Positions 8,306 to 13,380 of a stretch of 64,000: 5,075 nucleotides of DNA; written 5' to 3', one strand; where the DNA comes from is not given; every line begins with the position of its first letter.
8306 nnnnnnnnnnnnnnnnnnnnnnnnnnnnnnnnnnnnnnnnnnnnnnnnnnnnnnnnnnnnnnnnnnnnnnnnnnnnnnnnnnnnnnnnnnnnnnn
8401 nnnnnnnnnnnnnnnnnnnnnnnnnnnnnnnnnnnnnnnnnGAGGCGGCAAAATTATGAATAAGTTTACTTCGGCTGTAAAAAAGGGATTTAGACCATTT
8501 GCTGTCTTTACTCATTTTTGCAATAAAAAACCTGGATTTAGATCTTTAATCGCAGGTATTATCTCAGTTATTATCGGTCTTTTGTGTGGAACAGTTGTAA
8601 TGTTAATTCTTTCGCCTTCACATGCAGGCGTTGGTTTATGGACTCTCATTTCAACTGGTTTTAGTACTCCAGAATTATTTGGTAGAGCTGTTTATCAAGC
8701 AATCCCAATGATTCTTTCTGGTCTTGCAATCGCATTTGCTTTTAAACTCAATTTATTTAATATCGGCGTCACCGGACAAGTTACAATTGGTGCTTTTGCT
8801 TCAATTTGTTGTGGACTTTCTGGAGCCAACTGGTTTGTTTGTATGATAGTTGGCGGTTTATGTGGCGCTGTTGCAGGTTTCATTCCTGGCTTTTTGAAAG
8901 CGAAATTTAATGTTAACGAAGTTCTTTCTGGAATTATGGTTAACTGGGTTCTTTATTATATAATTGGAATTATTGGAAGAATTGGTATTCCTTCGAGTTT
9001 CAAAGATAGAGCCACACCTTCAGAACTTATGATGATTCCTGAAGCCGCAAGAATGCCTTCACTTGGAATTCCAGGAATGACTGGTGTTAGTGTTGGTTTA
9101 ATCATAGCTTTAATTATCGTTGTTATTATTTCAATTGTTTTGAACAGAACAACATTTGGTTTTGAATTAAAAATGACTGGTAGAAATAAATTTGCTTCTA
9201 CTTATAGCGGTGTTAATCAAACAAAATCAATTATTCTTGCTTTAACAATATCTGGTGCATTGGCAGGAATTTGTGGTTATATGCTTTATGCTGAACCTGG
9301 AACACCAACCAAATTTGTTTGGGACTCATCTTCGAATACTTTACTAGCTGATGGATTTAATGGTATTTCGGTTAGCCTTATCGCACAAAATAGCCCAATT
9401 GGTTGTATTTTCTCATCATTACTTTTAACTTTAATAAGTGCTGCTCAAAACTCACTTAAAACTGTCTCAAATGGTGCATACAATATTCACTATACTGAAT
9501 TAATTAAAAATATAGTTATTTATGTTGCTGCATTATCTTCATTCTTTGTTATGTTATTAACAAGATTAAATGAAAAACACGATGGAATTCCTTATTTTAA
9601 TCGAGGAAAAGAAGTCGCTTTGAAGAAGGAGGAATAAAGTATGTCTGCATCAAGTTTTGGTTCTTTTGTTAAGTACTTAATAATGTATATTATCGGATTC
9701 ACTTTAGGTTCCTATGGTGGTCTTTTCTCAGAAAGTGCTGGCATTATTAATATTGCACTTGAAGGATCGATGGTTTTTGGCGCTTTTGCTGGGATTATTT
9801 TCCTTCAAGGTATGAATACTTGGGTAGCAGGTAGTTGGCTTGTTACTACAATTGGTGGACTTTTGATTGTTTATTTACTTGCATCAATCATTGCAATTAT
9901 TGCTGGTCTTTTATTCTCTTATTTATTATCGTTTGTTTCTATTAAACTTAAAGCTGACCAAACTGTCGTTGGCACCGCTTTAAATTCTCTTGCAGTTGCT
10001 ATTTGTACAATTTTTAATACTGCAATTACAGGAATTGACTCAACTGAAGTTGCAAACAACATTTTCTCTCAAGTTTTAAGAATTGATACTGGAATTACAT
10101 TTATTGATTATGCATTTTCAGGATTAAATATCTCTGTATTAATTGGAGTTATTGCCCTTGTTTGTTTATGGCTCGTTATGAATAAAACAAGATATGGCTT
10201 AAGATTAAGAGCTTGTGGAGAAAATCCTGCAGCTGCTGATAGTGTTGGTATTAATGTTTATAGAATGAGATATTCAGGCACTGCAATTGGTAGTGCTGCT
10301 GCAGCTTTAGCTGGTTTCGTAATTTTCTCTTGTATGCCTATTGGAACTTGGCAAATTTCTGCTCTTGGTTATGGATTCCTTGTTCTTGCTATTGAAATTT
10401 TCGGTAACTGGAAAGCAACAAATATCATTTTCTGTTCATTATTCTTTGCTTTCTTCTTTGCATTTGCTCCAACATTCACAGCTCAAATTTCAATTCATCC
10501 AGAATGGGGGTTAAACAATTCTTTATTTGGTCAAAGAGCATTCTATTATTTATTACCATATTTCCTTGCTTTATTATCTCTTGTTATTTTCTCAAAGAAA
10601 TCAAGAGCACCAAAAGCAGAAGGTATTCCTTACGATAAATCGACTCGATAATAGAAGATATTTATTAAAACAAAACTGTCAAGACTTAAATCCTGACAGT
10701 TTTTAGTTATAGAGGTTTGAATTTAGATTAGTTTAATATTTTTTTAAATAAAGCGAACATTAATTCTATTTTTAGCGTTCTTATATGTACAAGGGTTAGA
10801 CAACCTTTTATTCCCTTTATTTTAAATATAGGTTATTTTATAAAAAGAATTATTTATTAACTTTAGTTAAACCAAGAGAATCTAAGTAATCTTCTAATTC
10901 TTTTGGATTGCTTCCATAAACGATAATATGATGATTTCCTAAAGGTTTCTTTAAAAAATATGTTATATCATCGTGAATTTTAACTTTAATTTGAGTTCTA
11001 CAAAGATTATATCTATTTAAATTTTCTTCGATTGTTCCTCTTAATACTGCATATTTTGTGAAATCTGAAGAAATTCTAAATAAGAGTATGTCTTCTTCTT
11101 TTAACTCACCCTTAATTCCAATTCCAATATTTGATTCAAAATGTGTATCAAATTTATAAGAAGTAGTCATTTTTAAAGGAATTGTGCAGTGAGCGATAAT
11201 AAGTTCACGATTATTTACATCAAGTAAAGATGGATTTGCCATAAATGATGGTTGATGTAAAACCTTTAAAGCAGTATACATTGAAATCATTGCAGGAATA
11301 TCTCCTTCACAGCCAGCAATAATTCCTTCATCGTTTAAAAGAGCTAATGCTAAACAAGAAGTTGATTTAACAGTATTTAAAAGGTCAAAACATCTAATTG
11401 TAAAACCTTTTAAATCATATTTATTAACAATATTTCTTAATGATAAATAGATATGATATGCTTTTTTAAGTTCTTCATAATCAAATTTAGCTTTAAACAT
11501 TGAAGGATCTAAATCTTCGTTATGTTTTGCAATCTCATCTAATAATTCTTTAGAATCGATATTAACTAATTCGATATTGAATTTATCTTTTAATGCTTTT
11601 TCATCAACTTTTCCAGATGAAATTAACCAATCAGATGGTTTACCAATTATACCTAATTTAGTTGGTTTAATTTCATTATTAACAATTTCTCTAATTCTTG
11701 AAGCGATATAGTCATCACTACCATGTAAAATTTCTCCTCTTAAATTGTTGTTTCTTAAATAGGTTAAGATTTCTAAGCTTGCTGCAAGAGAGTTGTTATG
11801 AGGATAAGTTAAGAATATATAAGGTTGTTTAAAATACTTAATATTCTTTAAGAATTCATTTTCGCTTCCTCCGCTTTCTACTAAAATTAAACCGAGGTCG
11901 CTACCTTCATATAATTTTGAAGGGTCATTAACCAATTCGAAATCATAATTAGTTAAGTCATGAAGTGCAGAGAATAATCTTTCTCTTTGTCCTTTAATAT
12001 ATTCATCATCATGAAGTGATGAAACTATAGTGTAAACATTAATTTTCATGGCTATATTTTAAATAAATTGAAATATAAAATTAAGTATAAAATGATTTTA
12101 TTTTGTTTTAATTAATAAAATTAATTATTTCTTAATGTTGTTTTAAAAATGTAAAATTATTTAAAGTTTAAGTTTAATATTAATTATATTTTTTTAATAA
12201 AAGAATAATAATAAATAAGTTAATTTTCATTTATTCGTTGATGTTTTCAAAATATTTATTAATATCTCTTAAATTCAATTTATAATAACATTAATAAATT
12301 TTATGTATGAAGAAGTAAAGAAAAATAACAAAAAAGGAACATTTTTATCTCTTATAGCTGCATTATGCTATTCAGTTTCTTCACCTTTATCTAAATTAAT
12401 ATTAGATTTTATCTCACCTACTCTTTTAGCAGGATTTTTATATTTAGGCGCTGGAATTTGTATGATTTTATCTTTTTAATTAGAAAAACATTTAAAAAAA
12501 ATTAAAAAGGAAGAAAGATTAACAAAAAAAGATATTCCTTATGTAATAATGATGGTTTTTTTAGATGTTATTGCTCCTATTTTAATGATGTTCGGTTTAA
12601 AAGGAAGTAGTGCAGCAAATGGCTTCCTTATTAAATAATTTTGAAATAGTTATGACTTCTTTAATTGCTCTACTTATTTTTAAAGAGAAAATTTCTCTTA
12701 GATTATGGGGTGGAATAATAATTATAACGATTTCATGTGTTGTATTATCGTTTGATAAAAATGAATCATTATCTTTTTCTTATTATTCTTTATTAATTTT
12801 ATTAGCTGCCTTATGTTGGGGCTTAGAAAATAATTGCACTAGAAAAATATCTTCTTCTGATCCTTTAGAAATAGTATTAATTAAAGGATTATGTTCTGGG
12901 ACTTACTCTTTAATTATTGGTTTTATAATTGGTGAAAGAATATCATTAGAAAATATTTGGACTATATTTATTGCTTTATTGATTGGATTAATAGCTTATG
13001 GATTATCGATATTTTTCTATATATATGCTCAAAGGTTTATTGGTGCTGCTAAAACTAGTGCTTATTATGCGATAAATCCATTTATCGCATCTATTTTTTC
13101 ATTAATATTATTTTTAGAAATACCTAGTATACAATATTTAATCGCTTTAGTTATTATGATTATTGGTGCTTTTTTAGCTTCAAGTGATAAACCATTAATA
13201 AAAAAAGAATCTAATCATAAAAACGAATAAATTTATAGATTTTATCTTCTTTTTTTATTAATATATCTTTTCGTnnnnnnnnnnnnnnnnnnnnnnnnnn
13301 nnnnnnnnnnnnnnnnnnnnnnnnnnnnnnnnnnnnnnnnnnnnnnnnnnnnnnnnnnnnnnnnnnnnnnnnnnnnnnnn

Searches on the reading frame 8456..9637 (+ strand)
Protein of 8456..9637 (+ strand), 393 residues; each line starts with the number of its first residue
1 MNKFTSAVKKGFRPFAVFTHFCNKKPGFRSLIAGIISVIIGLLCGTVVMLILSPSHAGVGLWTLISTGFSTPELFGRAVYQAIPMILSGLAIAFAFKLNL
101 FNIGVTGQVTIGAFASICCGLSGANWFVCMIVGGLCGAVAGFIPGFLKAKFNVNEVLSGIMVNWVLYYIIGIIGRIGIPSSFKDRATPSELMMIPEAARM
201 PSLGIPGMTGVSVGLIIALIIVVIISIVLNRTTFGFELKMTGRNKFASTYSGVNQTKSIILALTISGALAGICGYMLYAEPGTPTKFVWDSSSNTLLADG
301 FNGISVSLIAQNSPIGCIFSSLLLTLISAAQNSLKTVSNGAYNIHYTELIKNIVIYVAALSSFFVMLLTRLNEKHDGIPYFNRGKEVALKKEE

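Call 7: search_protein_families(library=pfam, proteins=[window:8456-9637:+])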
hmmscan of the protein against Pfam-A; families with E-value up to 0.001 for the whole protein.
window:8456-9637:+ (393 aa): 1 family
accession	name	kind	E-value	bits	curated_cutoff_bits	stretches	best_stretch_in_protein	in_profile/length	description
PF02653.21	BPD_transp_2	-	2.5e-35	122.3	26.8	1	78-357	5-267/269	Branched-chain amino acid transport system / permease component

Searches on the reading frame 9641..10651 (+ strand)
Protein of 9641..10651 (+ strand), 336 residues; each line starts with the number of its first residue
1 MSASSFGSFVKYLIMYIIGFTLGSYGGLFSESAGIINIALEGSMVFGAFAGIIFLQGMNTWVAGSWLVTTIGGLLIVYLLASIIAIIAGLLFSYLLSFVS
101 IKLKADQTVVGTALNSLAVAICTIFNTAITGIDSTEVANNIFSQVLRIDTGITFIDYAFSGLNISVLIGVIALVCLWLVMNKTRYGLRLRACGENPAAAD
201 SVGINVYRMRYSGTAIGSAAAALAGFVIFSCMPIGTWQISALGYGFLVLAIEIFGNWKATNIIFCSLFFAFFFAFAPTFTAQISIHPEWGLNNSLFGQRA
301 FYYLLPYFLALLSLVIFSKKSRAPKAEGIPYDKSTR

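Call 7: search_protein_families(library=pfam, proteins=[window:9641-10651:+])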
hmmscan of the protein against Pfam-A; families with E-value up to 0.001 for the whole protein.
window:9641-10651:+ (336 aa): 1 family
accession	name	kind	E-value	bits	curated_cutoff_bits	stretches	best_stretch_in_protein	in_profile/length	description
PF02653.21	BPD_transp_2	-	9.6e-30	104.1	26.8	1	13-289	5-256/269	Branched-chain amino acid transport system / permease component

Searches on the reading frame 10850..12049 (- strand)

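Call 7: search_protein_families(library=pfam, proteins=[window:10850-12049:-])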
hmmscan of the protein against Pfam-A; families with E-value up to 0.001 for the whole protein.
window:10850-12049:- (399 aa): 1 family
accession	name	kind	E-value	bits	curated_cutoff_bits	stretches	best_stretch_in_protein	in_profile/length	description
PF24856.1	AraA_central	-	8.4e-05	23.5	24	1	169-264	53-145/148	L-arabinose isomerase central domain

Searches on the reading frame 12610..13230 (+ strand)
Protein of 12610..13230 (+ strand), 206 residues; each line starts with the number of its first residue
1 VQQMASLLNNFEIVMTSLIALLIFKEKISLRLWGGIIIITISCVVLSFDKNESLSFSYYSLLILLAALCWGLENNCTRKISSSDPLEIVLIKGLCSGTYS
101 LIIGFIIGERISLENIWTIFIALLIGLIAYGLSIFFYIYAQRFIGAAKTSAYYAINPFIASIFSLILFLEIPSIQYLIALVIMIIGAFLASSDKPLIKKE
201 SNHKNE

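Call 82: search_protein_families(library=pfam, proteins=[window:12610-13230:+], max_evalue=0.00001)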
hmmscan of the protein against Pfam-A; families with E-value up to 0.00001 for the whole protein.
window:12610-13230:+ (206 aa): 1 family
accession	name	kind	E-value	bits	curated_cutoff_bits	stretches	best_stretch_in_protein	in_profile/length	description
PF00892.27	EamA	-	4.9e-22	79.1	28.2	1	60-191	4-134/135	EamA-like transporter family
